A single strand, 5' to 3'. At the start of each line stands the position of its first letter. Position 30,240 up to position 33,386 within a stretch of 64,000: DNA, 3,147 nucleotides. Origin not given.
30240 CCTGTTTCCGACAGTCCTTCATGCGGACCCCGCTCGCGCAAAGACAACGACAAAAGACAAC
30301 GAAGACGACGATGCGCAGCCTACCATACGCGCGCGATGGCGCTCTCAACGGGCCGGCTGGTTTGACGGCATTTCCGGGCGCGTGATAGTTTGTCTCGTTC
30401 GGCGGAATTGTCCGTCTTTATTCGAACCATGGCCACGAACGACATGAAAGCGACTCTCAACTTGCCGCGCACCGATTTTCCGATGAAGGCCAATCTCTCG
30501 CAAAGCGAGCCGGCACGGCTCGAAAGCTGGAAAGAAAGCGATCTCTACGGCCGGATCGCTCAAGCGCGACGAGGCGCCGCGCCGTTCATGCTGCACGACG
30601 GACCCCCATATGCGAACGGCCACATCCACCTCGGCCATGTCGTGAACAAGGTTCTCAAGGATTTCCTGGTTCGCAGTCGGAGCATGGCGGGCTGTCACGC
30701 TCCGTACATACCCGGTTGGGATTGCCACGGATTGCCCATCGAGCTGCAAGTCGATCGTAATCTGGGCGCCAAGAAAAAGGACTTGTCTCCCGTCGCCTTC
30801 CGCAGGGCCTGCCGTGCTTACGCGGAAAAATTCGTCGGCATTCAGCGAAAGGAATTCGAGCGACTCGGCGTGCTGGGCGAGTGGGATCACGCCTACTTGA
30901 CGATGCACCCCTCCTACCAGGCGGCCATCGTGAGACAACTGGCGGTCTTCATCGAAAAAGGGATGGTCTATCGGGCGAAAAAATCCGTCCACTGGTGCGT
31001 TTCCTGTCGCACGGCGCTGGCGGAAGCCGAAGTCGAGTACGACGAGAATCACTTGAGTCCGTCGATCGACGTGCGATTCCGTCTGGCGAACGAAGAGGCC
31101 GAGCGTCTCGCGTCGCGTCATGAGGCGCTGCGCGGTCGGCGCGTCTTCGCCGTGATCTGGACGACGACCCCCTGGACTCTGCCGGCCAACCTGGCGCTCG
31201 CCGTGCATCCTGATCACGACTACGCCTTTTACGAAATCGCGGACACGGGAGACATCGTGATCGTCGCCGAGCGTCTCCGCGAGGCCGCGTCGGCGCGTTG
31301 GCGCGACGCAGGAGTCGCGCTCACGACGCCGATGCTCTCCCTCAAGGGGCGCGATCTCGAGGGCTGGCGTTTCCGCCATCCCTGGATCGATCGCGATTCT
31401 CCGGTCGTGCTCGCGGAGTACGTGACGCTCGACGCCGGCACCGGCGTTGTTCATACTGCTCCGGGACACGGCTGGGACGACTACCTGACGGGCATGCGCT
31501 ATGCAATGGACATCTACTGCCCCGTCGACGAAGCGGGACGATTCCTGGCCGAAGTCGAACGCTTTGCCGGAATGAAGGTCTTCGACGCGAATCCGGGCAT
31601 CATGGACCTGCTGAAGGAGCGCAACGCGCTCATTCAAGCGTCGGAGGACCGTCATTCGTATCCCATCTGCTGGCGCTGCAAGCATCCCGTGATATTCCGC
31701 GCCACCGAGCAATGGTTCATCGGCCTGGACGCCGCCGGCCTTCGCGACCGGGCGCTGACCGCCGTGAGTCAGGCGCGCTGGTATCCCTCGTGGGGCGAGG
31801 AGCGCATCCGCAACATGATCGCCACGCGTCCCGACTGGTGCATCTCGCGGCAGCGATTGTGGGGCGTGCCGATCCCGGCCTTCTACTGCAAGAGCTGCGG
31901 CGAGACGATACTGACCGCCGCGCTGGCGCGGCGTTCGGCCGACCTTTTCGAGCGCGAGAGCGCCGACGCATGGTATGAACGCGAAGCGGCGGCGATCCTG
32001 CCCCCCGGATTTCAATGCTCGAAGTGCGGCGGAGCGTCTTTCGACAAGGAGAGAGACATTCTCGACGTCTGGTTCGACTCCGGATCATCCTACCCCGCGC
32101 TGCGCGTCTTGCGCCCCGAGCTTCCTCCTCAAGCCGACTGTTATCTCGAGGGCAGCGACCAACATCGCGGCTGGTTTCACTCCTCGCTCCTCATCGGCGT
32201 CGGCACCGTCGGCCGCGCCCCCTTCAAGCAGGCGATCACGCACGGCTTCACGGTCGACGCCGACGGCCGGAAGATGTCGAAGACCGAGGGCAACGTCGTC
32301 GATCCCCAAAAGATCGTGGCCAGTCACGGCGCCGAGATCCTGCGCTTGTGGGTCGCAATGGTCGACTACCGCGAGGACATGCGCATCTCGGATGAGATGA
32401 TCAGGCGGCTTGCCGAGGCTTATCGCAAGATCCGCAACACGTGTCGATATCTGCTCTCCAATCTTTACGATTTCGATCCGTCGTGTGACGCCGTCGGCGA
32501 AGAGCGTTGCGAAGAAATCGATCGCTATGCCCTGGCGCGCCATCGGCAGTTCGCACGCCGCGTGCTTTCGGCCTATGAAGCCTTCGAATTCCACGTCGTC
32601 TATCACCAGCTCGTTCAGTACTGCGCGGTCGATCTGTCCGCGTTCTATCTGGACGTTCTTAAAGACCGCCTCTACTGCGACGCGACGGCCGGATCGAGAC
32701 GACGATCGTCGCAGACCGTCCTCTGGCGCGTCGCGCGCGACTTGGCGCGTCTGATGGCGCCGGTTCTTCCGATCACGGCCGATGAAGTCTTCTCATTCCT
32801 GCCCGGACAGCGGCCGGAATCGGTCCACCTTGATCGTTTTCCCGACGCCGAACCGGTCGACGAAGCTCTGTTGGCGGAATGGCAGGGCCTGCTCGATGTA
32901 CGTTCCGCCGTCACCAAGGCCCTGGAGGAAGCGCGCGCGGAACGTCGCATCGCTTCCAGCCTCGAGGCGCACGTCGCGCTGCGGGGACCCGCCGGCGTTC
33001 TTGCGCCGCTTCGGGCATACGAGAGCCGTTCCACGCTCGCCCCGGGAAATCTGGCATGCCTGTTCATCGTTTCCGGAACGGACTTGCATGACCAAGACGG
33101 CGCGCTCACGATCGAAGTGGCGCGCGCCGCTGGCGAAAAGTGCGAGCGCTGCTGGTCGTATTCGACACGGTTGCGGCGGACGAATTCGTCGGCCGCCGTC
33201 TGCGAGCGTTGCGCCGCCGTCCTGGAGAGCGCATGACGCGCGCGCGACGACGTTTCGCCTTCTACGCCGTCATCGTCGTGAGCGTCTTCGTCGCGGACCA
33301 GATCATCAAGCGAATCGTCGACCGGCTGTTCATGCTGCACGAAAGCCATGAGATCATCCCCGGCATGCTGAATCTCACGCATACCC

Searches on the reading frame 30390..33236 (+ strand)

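Call 68: search_protein_families(library=pfam, proteins=[window:30390-33236:+], max_evalue=0.00001)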
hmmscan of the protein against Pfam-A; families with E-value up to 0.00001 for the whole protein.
window:30390-33236:+ (948 aa): 4 families
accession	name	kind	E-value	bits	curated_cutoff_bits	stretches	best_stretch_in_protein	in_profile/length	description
PF00133.28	tRNA-synt_1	-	7.6e-133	443.7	22.7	1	43-667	2-414/414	tRNA synthetases class I (I, L, M and V)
PF08264.19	Anticodon_1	-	3.3e-27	95.6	25.1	1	711-863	1-147/148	Anticodon-binding domain of tRNA ligase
PF09334.17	tRNA-synt_1g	-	1.1e-22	80.8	20.1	1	73-216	8-136/391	tRNA synthetases class I (M)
PF06827.20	zf-FPG_IleRS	-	4.8e-06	26.7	21.3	1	915-943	1-29/30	Zinc finger found in FPG and IleRS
